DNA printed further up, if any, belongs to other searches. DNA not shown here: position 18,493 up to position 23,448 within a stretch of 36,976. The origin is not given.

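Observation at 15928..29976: Minimal, atypical type VII (WXG100) secretion-like locus coupled to Ser/Thr kinase and FHA signalling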

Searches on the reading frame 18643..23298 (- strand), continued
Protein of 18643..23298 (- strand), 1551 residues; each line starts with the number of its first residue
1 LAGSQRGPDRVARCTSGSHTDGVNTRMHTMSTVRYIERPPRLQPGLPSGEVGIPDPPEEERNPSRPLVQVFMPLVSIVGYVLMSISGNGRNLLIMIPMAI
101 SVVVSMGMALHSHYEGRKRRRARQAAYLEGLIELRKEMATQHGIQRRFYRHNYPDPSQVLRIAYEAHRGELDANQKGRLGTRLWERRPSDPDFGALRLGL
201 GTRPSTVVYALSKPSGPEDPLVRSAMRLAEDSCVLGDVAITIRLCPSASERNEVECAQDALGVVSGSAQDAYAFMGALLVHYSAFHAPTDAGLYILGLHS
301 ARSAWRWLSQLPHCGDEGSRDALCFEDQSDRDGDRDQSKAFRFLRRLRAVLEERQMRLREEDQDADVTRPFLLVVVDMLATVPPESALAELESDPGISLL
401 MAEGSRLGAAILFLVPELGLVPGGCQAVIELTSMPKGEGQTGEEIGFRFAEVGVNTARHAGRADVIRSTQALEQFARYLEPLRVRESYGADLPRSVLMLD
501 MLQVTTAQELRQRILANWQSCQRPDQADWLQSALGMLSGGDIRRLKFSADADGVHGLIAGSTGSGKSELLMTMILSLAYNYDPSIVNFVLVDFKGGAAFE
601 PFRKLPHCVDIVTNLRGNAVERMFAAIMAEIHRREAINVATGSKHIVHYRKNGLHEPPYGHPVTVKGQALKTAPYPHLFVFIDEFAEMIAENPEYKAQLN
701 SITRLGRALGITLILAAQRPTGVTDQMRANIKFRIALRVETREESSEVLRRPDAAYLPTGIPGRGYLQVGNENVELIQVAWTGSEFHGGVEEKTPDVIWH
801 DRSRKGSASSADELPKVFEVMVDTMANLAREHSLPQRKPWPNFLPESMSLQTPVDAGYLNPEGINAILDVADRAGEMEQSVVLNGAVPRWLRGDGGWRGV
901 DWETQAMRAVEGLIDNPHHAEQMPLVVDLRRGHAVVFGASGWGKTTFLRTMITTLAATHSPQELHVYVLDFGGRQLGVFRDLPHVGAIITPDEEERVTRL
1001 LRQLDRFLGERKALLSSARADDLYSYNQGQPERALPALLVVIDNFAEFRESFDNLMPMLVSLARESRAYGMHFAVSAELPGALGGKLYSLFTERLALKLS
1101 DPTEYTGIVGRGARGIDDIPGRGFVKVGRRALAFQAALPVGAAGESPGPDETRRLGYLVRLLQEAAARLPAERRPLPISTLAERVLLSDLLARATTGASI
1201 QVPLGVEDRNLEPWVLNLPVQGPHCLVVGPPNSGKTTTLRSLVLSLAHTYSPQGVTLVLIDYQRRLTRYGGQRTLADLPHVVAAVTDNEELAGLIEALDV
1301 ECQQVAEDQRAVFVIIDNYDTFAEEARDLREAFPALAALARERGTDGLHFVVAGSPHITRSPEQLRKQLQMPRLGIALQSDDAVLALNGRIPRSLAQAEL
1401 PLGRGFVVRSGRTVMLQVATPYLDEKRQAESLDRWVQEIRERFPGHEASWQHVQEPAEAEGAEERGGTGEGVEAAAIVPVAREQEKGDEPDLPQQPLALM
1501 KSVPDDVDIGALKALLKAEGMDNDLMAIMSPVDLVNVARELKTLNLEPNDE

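Call 91: search_protein_families(library=pfam, proteins=[L085:6522-7838:+, L085:8196-8759:+, L085:9038-9790:+, L085:9807-10691:+, L085:10719-11534:+, L085:11549-11962:+, L085:11947-16203:+, L085:16353-16619:+, L085:16805-18928:+, L085:19085-19990:+], max_evalue=0.001)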
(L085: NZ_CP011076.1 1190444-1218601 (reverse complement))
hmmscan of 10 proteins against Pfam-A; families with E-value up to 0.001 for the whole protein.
L085:6522-7838:+ (438 aa): 2 families
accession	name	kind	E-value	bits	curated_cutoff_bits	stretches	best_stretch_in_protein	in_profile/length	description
PF03553.21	Na_H_antiporter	-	2.1e-66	224.7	23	1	148-431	2-302/303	Na+/H+ antiporter family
PF13726.12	Na_H_antiport_2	-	2.9e-21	75.9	29.8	1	8-92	1-85/87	Na+-H+ antiporter family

L085:8196-8759:+ (187 aa): 3 families
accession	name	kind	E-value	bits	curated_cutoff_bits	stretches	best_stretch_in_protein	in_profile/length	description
PF10824.14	T7SS_ESX_EspC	-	3.4e-08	34.3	23.5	1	3-92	4-98/100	Excreted virulence factor EspC, type VII ESX diderm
PF13747.11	DUF4164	-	0.00071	20.4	27.2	0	22-104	3-88/89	Domain of unknown function (DUF4164)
PF01442.23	Apolipoprotein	-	0.00073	19.7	90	0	11-108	75-168/190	Apolipoprotein A1/A4/E domain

L085:9038-9790:+ (250 aa): 1 family
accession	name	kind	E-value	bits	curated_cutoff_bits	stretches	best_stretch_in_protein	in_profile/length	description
PF13519.12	VWA_2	-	8e-07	30.1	27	1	15-136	1-106/107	von Willebrand factor type A domain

L085:9807-10691:+ (294 aa): 0 families

L085:10719-11534:+ (271 aa): 0 families

L085:11549-11962:+ (137 aa): 1 family
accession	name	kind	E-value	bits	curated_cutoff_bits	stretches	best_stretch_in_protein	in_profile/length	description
PF08817.16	YukD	-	0.00022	22.4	27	1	4-84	2-75/76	WXG100 protein secretion system (Wss), protein YukD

L085:11947-16203:+ (1418 aa): 12 families
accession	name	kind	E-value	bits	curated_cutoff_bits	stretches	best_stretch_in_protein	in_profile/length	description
PF01580.24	FtsK_SpoIIIE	-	6.9e-66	222.3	24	3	469-652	16-220/221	FtsK/SpoIIIE family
PF13401.12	AAA_22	-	1.4e-17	64.7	27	2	497-649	4-123/130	AAA domain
PF13191.12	AAA_16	-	8.3e-09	36.6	32.6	0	840-949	25-139/167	AAA ATPase domain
PF05729.18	NACHT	-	1.2e-06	28.9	26.7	0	844-904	5-66/167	NACHT domain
PF00004.35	AAA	-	3.2e-06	28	21.2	0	502-669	2-127/131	ATPase family associated with various cellular activities (AAA)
PF05872.18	HerA_C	-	2e-05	23.9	22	0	499-523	22-46/502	Helicase HerA-like C-terminal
PF10412.15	TrwB_AAD_bind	-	2.1e-05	24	20.5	0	832-862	8-38/387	Type IV secretion-system coupling protein DNA-binding domain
PF00910.28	RNA_helicase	-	0.0001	23.2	21.5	0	844-875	3-35/105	RNA helicase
PF01443.25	Viral_helicase1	-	0.00024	21.4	21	0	844-864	3-23/228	Viral superfamily 1 RNA helicase core domain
PF24883.2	NPHP3_N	-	0.00049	20.8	24.8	0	841-884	24-65/164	Nephrocystin 3, N-terminal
PF13245.12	AAA_19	-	0.00066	20.3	25.1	0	838-865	10-37/134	AAA domain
PF04665.18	Pox_A32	-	0.00079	19.4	22.8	0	842-895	16-67/242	Poxvirus A32 protein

L085:16353-16619:+ (88 aa): 1 family
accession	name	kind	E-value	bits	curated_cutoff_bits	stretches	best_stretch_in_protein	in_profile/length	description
PF06013.18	WXG100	-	1.8e-19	70.2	27.3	1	5-88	3-86/86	Proteins of 100 residues with WXG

L085:16805-18928:+ (707 aa): 1 family
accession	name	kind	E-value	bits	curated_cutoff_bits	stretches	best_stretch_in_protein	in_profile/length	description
PF14903.11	WG_beta_rep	-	3.1e-22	78.7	25.6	2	660-692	1-33/35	WG containing repeat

L085:19085-19990:+ (301 aa): 4 families
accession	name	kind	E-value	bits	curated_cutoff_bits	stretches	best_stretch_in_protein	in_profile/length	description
PF03466.25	LysR_substrate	-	4.7e-46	157.2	28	1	87-291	2-206/209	LysR substrate binding domain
PF00126.33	HTH_1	-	3.9e-20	72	26.6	1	4-62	2-60/60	Bacterial regulatory helix-turn-helix protein, lysR family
PF12727.12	PBP_like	-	3.4e-05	23.5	27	1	176-234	79-143/193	PBP superfamily domain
PF12849.12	PBP_like_2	-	0.00026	21.3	27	1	108-236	26-179/267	PBP superfamily domain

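Call 94: search_dna_similar(query=window:18643-23211:-, collection=plasmids, mode=protein, max_rows=45, rows=spread)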
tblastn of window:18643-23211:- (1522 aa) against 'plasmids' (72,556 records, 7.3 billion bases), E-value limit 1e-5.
Records with a match: 947; places in all: 1091; records where one place covers at least 80% of the query: 30.
Best place of each record, by identity: <60% 947.
By first word of the organism name: Bacillus 206; Ralstonia 135; Enterococcus 104; Sinorhizobium 81; Mycobacterium 58; Streptomyces 52; Clostridium 50; Mycolicibacterium 21; Shinella 13; Rhizobium 11; and 93 more.
By predicted mobility (MOB-suite, as given by PLSDB): non-mobilizable 529; mobilizable 334; conjugative 84.
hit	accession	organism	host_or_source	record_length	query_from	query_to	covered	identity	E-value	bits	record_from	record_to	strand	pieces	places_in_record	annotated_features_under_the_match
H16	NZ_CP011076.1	Brevibacillus laterosporus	Oryza sativa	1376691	6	1409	92%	27.2%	1e-122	434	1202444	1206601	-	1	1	none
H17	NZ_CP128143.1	Bacillus mycoides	bacterial isolate,field soil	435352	116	1412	82%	28.1%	4e-99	421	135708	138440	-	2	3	essC: type VII secretion protein EssC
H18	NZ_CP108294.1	Streptomyces sp. NBC_00028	-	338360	24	1077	69%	27.7%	2e-71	274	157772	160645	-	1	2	FtsK/SpoIIIE domain-containing protein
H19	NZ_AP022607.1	Mycobacterium branderi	-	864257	439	1324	58%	26.0%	6e-46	191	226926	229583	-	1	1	eccCa: type VII secretion protein EccCa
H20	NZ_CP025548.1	Mycobacterium paragordonae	Homo sapiens,cultured bacteria,sputum ...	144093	412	1269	56%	24.3%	8e-37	160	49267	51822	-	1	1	eccCb: type VII secretion protein EccCb | hypothetical protein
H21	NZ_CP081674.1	Mycolicibacterium farcinogenes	Homo sapiens,skin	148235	500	1252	41%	29.2%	5e-23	229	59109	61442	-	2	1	FtsK/SpoIIIE domain-containing protein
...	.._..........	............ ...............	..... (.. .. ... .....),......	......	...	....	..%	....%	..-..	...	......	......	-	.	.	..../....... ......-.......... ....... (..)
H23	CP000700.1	Rhizorhabdus wittichii RW1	-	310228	526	1094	29%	30.9%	6e-16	161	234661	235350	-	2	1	cell divisionFtsK/SpoIIIE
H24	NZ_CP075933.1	Clostridium perfringens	feces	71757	495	1107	32%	26.1%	1e-7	124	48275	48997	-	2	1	FtsK/SpoIIIE domain-containing protein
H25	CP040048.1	Acinetobacter baumannii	Homo sapiens,blood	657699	505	1094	27%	27.5%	1e-13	151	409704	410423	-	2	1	DUF87 domain-containing protein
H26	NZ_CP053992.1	Bacillus cereus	-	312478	518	1083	25%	29.1%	6e-13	164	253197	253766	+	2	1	FtsK/SpoIIIE domain-containing protein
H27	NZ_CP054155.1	Streptococcus salivarius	Homo sapiens,single culture,oral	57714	519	1124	29%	23.5%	2e-9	136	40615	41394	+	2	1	FtsK/SpoIIIE domain-containing protein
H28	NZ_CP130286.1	Bacillus cereus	sediment,marine sediments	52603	520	1081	25%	26.8%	1e-10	144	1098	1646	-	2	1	FtsK/SpoIIIE domain-containing protein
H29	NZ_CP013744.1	Streptomyces sp. CdTB01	soil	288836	526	809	19%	28.2%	4e-15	89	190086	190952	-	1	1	DNA translocase FtsK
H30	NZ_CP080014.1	Macrococcoides caseolyticum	calf,pure culture,nasal swab sample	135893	499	756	17%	28.3%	3e-10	73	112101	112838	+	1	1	FtsK/SpoIIIE domain-containing protein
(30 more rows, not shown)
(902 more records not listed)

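Call 95: search_protein_families(library=padloc, proteins=[window:18643-23211:-], max_evalue=0.001)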
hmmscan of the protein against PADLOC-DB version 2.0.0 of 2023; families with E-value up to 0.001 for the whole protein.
window:18643-23211:- (1522 aa): 7 families
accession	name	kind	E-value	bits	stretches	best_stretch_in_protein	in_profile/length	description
PDLC04140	mad8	-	8.2e-58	194.4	3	522-717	25-260/314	mads_8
PDLC02806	SspH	-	9.7e-52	173.8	3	526-728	1539-1729/1766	SspH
PDLC01055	HerA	-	1.6e-19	68.1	2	892-994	147-245/532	Type III coevolved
PDLC02804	SspH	-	2.5e-18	63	1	523-723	1332-1521/1561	SspH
PDLC04105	HerA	-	6.4e-07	26.3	0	526-566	168-205/576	-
PDLC02188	HerA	-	4.5e-05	20.5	0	666-719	448-504/578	-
PDLC00269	PtuA1|PtuA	-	0.00025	18.4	0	902-935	32-65/446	AAA ATPase domain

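Call 98: list_cluster_members(proteins=[P0015, P0009, P0090, P0109, P0097])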
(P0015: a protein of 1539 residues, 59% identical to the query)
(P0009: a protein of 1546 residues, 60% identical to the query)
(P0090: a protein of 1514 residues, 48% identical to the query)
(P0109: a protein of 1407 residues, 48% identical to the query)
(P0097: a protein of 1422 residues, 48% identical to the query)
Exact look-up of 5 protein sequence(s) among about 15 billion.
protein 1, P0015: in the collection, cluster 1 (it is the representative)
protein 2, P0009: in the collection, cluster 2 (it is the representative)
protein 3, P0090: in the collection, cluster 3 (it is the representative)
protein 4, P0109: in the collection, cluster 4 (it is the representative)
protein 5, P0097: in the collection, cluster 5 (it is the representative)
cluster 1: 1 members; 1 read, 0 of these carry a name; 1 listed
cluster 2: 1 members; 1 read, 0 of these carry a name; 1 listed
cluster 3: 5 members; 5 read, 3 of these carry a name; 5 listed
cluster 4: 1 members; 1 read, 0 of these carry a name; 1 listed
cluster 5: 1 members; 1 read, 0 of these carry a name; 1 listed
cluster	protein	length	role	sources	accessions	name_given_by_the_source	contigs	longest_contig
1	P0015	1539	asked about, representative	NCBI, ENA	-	-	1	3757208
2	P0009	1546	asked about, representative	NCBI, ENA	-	-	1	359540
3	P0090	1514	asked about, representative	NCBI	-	-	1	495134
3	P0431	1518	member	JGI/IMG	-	DNA segregation ATPase FtsK/SpoIIIE-like protein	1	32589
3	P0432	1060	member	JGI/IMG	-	DNA segregation ATPase FtsK/SpoIIIE-like protein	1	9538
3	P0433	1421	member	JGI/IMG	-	DNA segregation ATPase FtsK/SpoIIIE-like protein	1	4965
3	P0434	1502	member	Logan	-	-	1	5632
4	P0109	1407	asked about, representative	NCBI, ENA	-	-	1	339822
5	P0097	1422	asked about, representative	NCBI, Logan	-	-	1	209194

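Call 99: find_encoding_contigs(protein=P0015, flank=10000, max_places=1)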
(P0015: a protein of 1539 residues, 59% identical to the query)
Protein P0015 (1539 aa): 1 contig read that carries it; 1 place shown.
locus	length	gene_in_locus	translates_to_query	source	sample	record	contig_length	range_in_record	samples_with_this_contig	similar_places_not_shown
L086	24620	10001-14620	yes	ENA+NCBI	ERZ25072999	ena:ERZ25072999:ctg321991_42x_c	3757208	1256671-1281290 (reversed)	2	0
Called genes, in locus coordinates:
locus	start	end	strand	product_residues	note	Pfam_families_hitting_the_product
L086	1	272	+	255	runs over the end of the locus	-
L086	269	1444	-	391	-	PF05048:NosD, PF13229:Beta_helix, PF05048:NosD, PF13229:Beta_helix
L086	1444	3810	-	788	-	PF00069:Pkinase, PF01636:APH (faint), PF07714:PK_Tyr_Ser-Thr, PF03109:ABC1 (weak), PF01547:SBP_bac_1, PF13416:SBP_bac_8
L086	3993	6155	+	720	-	PF00092:VWA, PF13519:VWA_2, PF00498:FHA, PF16697:Yop-YscD_cpl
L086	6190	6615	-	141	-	-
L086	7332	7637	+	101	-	PF06013:WXG100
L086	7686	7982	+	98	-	PF06013:WXG100 (weak)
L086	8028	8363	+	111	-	-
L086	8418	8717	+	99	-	-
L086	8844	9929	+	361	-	PF00069:Pkinase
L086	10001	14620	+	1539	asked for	PF13401:AAA_22 (faint), PF13191:AAA_16 (faint), PF01935:DUF87 (faint), PF01580:FtsK_SpoIIIE, PF05872:HerA_C (faint), PF10412:TrwB_AAD_bind (faint), PF13555:AAA_29 (faint), PF01580:FtsK_SpoIIIE, +3 more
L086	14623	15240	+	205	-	PF00498:FHA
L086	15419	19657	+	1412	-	PF00082:Peptidase_S8, PF13620:CarboxypepD_reg, PF13715:CarbopepD_reg_2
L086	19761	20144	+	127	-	PF00072:Response_reg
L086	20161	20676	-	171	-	-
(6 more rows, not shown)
